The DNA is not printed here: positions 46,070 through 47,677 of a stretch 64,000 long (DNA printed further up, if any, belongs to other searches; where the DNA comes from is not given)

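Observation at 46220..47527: Stand-alone diadenylate-cyclase-like protein with a ~280-aa non-canonical N-terminus: candidate new nucleotide-signalling module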

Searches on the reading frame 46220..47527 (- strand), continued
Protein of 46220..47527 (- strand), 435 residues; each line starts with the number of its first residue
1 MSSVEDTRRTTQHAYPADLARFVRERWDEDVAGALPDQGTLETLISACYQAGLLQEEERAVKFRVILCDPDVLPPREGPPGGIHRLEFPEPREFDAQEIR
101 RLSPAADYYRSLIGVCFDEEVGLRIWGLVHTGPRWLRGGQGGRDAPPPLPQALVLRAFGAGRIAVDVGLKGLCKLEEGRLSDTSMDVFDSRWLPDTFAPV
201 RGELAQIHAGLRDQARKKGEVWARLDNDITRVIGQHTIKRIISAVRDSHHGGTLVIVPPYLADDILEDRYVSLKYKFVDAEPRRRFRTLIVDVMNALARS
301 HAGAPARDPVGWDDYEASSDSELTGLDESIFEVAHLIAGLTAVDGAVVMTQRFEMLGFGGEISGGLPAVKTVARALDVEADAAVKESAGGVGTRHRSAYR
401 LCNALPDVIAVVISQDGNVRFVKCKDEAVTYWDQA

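Call 36: search_protein_families(library=pfam, proteins=[L052:8699-12478:-, L045:3291-5231:-, L058:4360-6456:+, L055:1-1926:+, L073:12750-14972:+, L080:12967-14568:-, L044:9262-11622:+], max_evalue=0.00001)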
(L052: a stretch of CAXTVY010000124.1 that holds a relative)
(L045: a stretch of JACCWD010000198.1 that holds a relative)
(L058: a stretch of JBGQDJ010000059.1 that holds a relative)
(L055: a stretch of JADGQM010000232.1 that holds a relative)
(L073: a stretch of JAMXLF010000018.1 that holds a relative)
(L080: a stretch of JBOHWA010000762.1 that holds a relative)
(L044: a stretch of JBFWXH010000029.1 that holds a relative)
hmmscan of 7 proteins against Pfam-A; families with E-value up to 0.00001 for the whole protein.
L052:8699-12478:- (1259 aa): 10 families
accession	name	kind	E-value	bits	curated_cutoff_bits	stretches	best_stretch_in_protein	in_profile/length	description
PF00989.32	PAS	-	2e-48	163.5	22.6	3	50-161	3-113/113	PAS fold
PF08447.18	PAS_3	-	8.8e-46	154.5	25.6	3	761-848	2-89/89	PAS fold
PF13426.13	PAS_9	-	4.2e-40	136.6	27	3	59-163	2-103/103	PAS domain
PF08448.16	PAS_4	-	4.3e-38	130.4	23.1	2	446-556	2-110/110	PAS fold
PF02518.31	HATPase_c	-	1.4e-30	106.4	26.4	1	993-1104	1-109/111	Histidine kinase-, DNA gyrase B-, and HSP90-like ATPase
PF00072.30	Response_reg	-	1.1e-24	87.1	30.2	1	1139-1252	1-110/111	Response regulator receiver domain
PF00512.31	HisKA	-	6.1e-19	68.3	26.9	1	881-946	1-65/66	His Kinase A (phospho-acceptor) domain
PF13188.13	PAS_8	-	5.2e-18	64.7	21.8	1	49-88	2-38/65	PAS domain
PF01590.32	GAF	-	5.1e-14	53.4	22.4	1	584-722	2-133/133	GAF domain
PF13185.12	GAF_2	-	1e-10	42.4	28.6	1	584-723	4-136/136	GAF domain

L045:3291-5231:- (646 aa): 7 families
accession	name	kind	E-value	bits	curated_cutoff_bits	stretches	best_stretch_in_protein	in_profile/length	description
PF08447.18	PAS_3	-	4.4e-37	126.7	25.6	1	194-279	3-89/89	PAS fold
PF00989.32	PAS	-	1.8e-33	115.3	22.6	3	45-154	2-113/113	PAS fold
PF13426.13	PAS_9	-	3.5e-30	104.8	27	2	55-155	2-102/103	PAS domain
PF13188.13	PAS_8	-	2.3e-20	72.2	21.8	1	45-107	2-62/65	PAS domain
PF02518.31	HATPase_c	-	7.2e-19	68.7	26.4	1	538-646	1-107/111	Histidine kinase-, DNA gyrase B-, and HSP90-like ATPase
PF08448.16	PAS_4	-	1.1e-15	58.3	23.1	0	308-410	7-109/110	PAS fold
PF00512.31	HisKA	-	3e-12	46.9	26.9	1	430-495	2-64/66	His Kinase A (phospho-acceptor) domain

L058:4360-6456:+ (698 aa): 8 families
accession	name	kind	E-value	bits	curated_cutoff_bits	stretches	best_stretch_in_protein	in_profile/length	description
PF13474.12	SnoaL_3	-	1.9e-25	90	22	1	9-130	1-120/121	SnoaL-like domain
PF02518.31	HATPase_c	-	9.7e-23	81.2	26.4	1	436-550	2-108/111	Histidine kinase-, DNA gyrase B-, and HSP90-like ATPase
PF08448.16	PAS_4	-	6.3e-16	59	23.1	1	202-317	2-110/110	PAS fold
PF00072.30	Response_reg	-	1.6e-15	57.7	30.2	1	576-691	1-110/111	Response regulator receiver domain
PF13426.13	PAS_9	-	2.5e-14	53.8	27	1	206-314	2-103/103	PAS domain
PF00989.32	PAS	-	4.7e-13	49.6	22.6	1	195-312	1-113/113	PAS fold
PF08447.18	PAS_3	-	1.7e-07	31.9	25.6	1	218-308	2-88/89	PAS fold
PF14534.12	DUF4440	-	1.1e-06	29.5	25.2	1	9-121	1-107/107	Domain of unknown function (DUF4440)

L055:1-1926:+ (641 aa): 8 families
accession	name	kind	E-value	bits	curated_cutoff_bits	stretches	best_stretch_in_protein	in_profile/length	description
PF08448.16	PAS_4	-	1.1e-36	125.8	23.1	2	9-123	1-109/110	PAS fold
PF00989.32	PAS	-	3.2e-33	114.5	22.6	2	6-119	4-113/113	PAS fold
PF02518.31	HATPase_c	-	8.3e-27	94.3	26.4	1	525-636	2-110/111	Histidine kinase-, DNA gyrase B-, and HSP90-like ATPase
PF13426.13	PAS_9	-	3.6e-24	85.5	27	2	15-121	3-103/103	PAS domain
PF13188.13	PAS_8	-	8.3e-19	67.2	21.8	0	134-187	1-46/65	PAS domain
PF08447.18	PAS_3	-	4.7e-18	65.7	25.6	1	283-368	2-86/89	PAS fold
PF00512.31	HisKA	-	9.1e-11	42.1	26.9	1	416-480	2-63/66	His Kinase A (phospho-acceptor) domain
PF12860.13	PAS_7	-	7.9e-07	29.7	27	0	9-127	1-115/115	PAS fold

L073:12750-14972:+ (740 aa): 8 families
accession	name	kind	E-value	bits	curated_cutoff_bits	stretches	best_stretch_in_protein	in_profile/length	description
PF10114.15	PocR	-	7.9e-52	175.7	23.9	1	21-182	1-161/162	Sensory domain found in PocR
PF02518.31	HATPase_c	-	5.4e-20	72.3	26.4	1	609-720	1-110/111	Histidine kinase-, DNA gyrase B-, and HSP90-like ATPase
PF08447.18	PAS_3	-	3.3e-16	59.8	25.6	1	224-295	3-75/89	PAS fold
PF08448.16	PAS_4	-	2e-14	54.2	23.1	1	206-315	1-109/110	PAS fold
PF13426.13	PAS_9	-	3.3e-14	53.5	27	1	211-313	2-103/103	PAS domain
PF00989.32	PAS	-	1.1e-12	48.4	22.6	1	200-290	1-91/113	PAS fold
PF00512.31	HisKA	-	2.5e-11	43.9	26.9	1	502-565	3-63/66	His Kinase A (phospho-acceptor) domain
PF13188.13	PAS_8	-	4.3e-08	33.2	21.8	0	200-247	1-48/65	PAS domain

L080:12967-14568:- (533 aa): 8 families
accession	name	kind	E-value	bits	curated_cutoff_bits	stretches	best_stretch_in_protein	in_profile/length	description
PF00158.32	Sigma54_activat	-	1.2e-73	246.7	20.2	1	220-385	2-167/168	Sigma-54 interaction domain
PF25601.1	AAA_lid_14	-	4.9e-25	87.6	27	1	391-472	1-80/87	AAA+ ATPase lid domain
PF14532.12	Sigma54_activ_2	-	2.8e-19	70.2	25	1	220-390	1-138/138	Sigma-54 interaction domain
PF01590.32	GAF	-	8.4e-15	55.9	22.4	1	44-183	1-133/133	GAF domain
PF13185.12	GAF_2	-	2e-14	54.4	28.6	1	43-183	2-135/136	GAF domain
PF13492.12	GAF_3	-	3e-09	37.8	27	1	45-183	2-127/129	GAF domain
PF01078.27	Mg_chelatase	-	7.8e-07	29.1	20.3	0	298-361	93-158/207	Magnesium chelatase, subunit ChlI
PF07728.20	AAA_5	-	2e-06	28.3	22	1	243-362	2-124/139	AAA domain (dynein-related subfamily)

L044:9262-11622:+ (786 aa): 11 families
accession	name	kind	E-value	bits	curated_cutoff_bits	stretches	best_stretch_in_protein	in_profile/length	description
PF00158.32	Sigma54_activat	-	6.5e-73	244.4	20.2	1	469-636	1-168/168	Sigma-54 interaction domain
PF08447.18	PAS_3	-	1e-34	119.1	25.6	2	43-126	3-88/89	PAS fold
PF25601.1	AAA_lid_14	-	2.1e-23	82.4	27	1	641-708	1-68/87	AAA+ ATPase lid domain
PF14532.12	Sigma54_activ_2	-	2e-18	67.4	25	1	470-640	1-138/138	Sigma-54 interaction domain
PF13185.12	GAF_2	-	4.5e-16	59.7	28.6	1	161-299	2-136/136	GAF domain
PF01590.32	GAF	-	9.1e-14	52.6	22.4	1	162-298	1-133/133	GAF domain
PF00989.32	PAS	-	2.8e-13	50.3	22.6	0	19-130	2-113/113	PAS fold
PF08448.16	PAS_4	-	8.3e-13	49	23.1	1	37-135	13-110/110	PAS fold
PF13426.13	PAS_9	-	3.2e-12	47.1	27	1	34-131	6-102/103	PAS domain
PF02954.25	HTH_8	-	3e-07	30.5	22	1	732-771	4-40/42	Bacterial regulatory protein, Fis family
PF07728.20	AAA_5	-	5.2e-06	27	22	0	493-611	2-123/139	AAA domain (dynein-related subfamily)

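Call 38: predict_structure(alignment_id=A1)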
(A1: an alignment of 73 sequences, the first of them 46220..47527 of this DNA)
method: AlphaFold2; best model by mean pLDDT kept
length: 435 residues; sequences in the alignment: 73
mean_pLDDT: 94.6   pTM: 0.90
mean pLDDT of the five models: 94.6, 92.2, 88.3, 88.1, 87.7
residues with pLDDT >= 90: 398; 70-90: 26; 50-70: 2; < 50: 9
segments of 3 or more residues with pLDDT < 50: 1-3, 5-10
pLDDT, mean of each block of 10 residues (from residue 1): 45 91 97 96 98 96 98 95 96 98 96 97 98 86 89 96 95 94 91 97 97 98 96 95 94 98 97 98 97 98 91 96 97 96 96 98 94 97 96 97 98 95 98 93
secondary structure, 60 per line:
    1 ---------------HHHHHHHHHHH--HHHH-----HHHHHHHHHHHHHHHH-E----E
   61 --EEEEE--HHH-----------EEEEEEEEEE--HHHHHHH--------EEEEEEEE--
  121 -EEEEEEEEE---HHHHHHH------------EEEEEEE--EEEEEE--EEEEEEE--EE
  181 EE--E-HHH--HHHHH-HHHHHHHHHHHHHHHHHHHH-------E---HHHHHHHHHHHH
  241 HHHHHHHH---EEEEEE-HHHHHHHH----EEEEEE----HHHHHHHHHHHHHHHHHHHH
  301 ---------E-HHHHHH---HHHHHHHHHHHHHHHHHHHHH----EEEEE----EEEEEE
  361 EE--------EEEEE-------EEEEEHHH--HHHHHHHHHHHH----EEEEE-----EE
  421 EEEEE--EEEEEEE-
elements in order: H16-26 H29-32 H38-53 E63-67 E84-93 H96-102 E111-118 E122-130 H134-140 E153-159 E162-167 E170-176 E179-182 H192-196 H198-217 H229-248 E252-257 H259-266 E271-276 H281-300 H312-317 H321-341 E346-350 E355-362 E371-375 E383-387 H393-404 E409-413 E419-425 E428-434

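Call 40: fold_search(model_id=the predicted structure, library=pdb)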
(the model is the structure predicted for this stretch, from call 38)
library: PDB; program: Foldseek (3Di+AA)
matches with E <= 10: 209; with E <= 0.001: 8
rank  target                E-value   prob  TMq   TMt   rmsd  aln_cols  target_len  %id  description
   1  8ogo_B                4.2e-04  1.00  0.21  0.53  11.8       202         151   16  PanDDA analysis group deposition -- CdaA in complex with fragment F2X-Entry A12 (released 2024-03-27)
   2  8s45_B                6.5e-04  1.00  0.21  0.54  11.8       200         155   14  CdaA-E05 complex (released 2024-06-19)
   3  6hvn_A                6.5e-04  1.00  0.22  0.49  11.6       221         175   14  CdaA-APO Y187A Mutant (released 2019-06-05)
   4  8c4n_A                6.9e-04  1.00  0.21  0.55  11.7       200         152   14  CdaA-AMP complex (released 2023-06-07)
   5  8s48_A                7.7e-04  1.00  0.21  0.53  11.5       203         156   14  CdaA-C11 complex (released 2024-06-19)
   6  8ogo_A                7.7e-04  1.00  0.21  0.54  11.8       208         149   17  PanDDA analysis group deposition -- CdaA in complex with fragment F2X-Entry A12 (released 2024-03-27)
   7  8ohf_B                7.7e-04  1.00  0.21  0.53  11.8       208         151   17  PanDDA analysis group deposition -- CdaA in complex with fragment F2X-Entry F04 (released 2024-04-03)
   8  8c4j_A                8.2e-04  1.00  0.21  0.54  11.8       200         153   14  CdaA-compound 4 complex (released 2023-06-07)
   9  6hvn_B                1.1e-03  1.00  0.21  0.52  11.6       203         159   14  CdaA-APO Y187A Mutant (released 2019-06-05)
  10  8ogk_B                1.1e-03  1.00  0.21  0.54  11.8       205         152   16  Crystal structure of CdaA from Bacillus subtilis co-crystallized with DMSO (released 2024-03-27)
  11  6huw_B                1.1e-03  1.00  0.21  0.56  11.9       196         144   16  Crystal structure of CdaA from Bacillus subtilis (released 2019-10-30)
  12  8ogn_A                1.5e-03  1.00  0.22  0.55  11.7       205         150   16  PanDDA analysis group deposition -- CdaA in complex with fragment F2X-Entry A09 (released 2024-03-27)
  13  8ogk_A                1.7e-03  1.00  0.21  0.55  11.4       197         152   15  Crystal structure of CdaA from Bacillus subtilis co-crystallized with DMSO (released 2024-03-27)
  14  8c4q_A                1.7e-03  1.00  0.21  0.51  11.5       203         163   14  CdaA-Apo (released 2023-06-07)
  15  8s46_B                1.7e-03  1.00  0.21  0.54  11.8       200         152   14  CdaA-E01 complex (released 2024-06-19)
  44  7l8n_B                1.1e-02  1.00  0.21  0.54   9.6       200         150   12  Diadenylate cyclase with AMP from Streptococcus mutans (released 2022-01-19)
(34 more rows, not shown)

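Call 44: search_solved_structures(query=A1, max_evalue=1, show_alignments=3)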
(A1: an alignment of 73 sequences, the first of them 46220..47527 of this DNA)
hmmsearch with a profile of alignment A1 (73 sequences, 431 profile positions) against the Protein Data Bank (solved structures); distinct sequences matched with E-value up to 1: 13.
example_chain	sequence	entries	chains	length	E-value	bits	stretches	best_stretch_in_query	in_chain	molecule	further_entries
8ofo_AAA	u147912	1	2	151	0.14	14.1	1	379-406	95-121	Diadenylate cyclase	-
7l8n_A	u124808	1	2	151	0.21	13.5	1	379-415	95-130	Diadenylate cyclase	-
8ofg_A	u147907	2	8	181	0.27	13.2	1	379-406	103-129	Diadenylate cyclase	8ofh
2fb5_A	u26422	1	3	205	0.27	13.2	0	374-405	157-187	hypothetical Membrane Spanning Protein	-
7dfx_A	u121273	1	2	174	0.31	13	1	378-415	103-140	DAC domain-containing protein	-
7dg0_A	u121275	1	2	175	0.32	13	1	378-415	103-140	DAC domain-containing protein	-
9g69_C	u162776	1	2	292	0.35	12.8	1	379-409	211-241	Diadenylate cyclase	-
8ogk_A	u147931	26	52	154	0.49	12.3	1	379-414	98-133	Cyclic di-AMP synthase CdaA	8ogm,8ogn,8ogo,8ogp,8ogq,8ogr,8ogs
9g0g_A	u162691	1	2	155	0.49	12.3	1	379-414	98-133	Cyclic di-AMP synthase CdaA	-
7ojs_H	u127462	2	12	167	0.58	12.1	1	379-414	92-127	Cyclic di-AMP synthase CdaA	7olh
6huw_A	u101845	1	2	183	0.63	12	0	379-414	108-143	Diadenylate cyclase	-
3c1y_A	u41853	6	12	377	0.67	11.9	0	378-402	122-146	DNA integrity scanning protein disA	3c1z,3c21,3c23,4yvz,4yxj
9e78_2r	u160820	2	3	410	0.97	11.4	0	30-66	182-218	DMIP16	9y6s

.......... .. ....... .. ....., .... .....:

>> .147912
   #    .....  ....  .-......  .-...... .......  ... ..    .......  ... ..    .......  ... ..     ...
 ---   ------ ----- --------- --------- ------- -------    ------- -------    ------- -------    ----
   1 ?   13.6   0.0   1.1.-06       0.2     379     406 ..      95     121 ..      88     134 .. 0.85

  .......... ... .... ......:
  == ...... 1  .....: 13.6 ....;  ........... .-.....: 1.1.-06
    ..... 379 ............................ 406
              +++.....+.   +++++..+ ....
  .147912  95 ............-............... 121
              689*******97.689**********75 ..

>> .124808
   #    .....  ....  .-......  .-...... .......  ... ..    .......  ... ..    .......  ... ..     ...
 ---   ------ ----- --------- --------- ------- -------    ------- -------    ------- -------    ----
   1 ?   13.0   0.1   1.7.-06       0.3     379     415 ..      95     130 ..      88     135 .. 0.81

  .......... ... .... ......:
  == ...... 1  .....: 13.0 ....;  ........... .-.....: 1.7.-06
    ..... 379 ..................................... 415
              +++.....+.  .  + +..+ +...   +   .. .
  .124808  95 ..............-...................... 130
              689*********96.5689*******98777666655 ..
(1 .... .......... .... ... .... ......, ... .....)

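Call 52: search_protein_families(library=pfam, alignment_id=A3, max_evalue=0.00001)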
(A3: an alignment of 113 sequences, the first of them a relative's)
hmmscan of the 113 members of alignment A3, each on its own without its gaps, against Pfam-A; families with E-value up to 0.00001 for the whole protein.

A. member 1, L018:9574-10023:- (149 aa): 0 families

B. families by the number of members that match (of 113 scanned): 110 families (the first 25 are shown)
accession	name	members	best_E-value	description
PF00534.26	Glycos_transf_1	5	2.1e-34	Glycosyl transferases group 1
PF13692.12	Glyco_trans_1_4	5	2.3e-32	Glycosyl transferases group 1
PF07690.21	MFS_1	4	4.9e-61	Major Facilitator Superfamily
PF13439.12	Glyco_transf_4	4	2.1e-23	Glycosyltransferase Family 4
PF13561.12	adh_short_C2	3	7.1e-57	Enoyl-(Acyl carrier protein) reductase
PF00106.31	adh_short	3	3.1e-52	short chain dehydrogenase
PF00989.32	PAS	3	2e-48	PAS fold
PF08447.18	PAS_3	3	8.8e-46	PAS fold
PF13426.13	PAS_9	3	4.2e-40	PAS domain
PF08448.16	PAS_4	3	4.3e-38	PAS fold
PF02518.31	HATPase_c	3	1.4e-30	Histidine kinase-, DNA gyrase B-, and HSP90-like ATPase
PF00072.30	Response_reg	3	1.1e-24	Response regulator receiver domain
PF08659.16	KR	3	1.1e-17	KR domain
PF13579.12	Glyco_trans_4_4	3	4.4e-12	Glycosyl transferase 4-like domain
PF00083.30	Sugar_tr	3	1.7e-10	Sugar (and other) transporter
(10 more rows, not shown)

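Call 64: search_dna_similar(query=window:46220-47527:-, collection=plasmids, mode=protein, max_evalue=0.001, max_rows=15)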
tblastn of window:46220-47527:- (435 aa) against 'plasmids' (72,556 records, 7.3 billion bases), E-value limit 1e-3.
Records with a match: 2; places in all: 2; records where one place covers at least 80% of the query: 2.
Best place of each record, by identity: <60% 2.
By first word of the organism name: Hymenobacter 2.
By predicted mobility (MOB-suite, as given by PLSDB): non-mobilizable 2.
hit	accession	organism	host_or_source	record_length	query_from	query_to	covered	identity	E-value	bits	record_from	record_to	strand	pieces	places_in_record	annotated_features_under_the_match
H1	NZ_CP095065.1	Hymenobacter volaticus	single cell,air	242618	12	434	94%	32.7%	2e-23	215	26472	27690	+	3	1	putative sensor domain DACNV-containing protein | hypothetical protein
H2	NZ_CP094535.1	Hymenobacter monticola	Single cell,a pond on the Huanglong ...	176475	7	434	98%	30.8%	2e-44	173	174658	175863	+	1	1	putative sensor domain DACNV-containing protein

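Call 65: search_dna_similar(query=window:46220-47527:-, collection=phages, mode=protein, max_evalue=0.001, max_rows=15)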
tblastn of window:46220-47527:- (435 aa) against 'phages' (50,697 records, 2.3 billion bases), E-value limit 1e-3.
No match.

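Call 66: get_annotated_region(hit=H1, flank=6000)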
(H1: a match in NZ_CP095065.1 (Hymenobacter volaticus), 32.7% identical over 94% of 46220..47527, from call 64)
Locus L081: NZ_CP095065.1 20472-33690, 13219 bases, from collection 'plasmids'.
description: Hymenobacter volaticus strain 5420 S-77 plasmid unnamed4, complete sequence
organism: Hymenobacter volaticus (NCBI taxid 2932254)
taxonomy: Bacteria; Bacteroidota; Cytophagia; Cytophagales; Hymenobacteraceae; Hymenobacter; Hymenobacter volaticus
host: -; source: single cell,air; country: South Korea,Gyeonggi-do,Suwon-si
typing (MOB-suite, as given by PLSDB): non-mobilizable
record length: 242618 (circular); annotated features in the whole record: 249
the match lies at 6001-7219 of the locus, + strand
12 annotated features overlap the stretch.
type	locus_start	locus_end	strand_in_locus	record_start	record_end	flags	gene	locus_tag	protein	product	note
CDS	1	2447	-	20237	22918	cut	-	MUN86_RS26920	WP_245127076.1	tail fiber domain-containing protein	GO:0046718 - viral entry into host cell [Evidence IEA]; GO:0019062 - virion attachment to host cell [Evidence IEA]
CDS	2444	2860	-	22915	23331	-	-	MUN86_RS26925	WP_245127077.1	YitT family protein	-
CDS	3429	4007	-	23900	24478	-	-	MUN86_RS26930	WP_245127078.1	Crp/Fnr family transcriptional regulator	GO:0006355 - regulation of DNA-templated transcription [Evidence IEA]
CDS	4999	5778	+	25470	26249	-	-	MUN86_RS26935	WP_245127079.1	SDR family oxidoreductase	-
CDS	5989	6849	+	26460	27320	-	-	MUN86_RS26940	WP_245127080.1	putative sensor domain DACNV-containing protein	-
CDS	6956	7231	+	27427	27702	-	-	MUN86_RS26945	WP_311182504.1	hypothetical protein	-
CDS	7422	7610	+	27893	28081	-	-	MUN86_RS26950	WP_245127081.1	hypothetical protein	-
CDS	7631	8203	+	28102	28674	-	-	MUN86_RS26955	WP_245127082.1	Crp/Fnr family transcriptional regulator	GO:0006355 - regulation of DNA-templated transcription [Evidence IEA]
CDS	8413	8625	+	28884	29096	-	-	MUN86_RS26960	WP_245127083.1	hypothetical protein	-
CDS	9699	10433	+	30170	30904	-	-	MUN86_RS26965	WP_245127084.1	cupin domain-containing protein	-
CDS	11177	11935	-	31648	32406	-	-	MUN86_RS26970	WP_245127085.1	DUF72 domain-containing protein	-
CDS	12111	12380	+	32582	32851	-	-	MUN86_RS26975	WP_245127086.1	hypothetical protein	-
